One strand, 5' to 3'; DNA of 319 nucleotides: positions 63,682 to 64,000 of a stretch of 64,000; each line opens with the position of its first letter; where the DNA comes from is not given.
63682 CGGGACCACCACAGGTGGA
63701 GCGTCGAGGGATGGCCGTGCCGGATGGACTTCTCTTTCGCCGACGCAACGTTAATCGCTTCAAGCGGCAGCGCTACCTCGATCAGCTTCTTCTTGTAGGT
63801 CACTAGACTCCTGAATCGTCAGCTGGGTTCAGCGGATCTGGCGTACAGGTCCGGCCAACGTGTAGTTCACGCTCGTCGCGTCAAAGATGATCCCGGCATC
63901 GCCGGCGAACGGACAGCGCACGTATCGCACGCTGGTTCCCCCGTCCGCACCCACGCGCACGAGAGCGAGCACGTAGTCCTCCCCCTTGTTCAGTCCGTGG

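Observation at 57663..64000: HEPN-DUF499 ATPase plus DUF1156 Zn-ribbon methyltransferase operon (methylation-associated defence type), truncated by the window edge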

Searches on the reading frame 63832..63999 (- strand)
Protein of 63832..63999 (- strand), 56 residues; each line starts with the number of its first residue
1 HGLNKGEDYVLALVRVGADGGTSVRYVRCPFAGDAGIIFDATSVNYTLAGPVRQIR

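Call 8: search_protein_families(library=pfam, proteins=[window:63832-63999:-], max_evalue=0.01)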
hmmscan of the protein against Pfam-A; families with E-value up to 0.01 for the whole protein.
seq(56 aa): 0 families

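Call 9: search_protein_families(library=padloc, proteins=[window:63832-63999:-], max_evalue=0.01)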
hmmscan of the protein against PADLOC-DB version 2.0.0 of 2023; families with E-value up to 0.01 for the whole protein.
seq(56 aa): 1 family
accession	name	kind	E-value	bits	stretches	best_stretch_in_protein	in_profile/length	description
PDLC00659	HmaA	-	0.00022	17.1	1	2-49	1118-1163/1176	SNF2 helicase / DEAD-box helicase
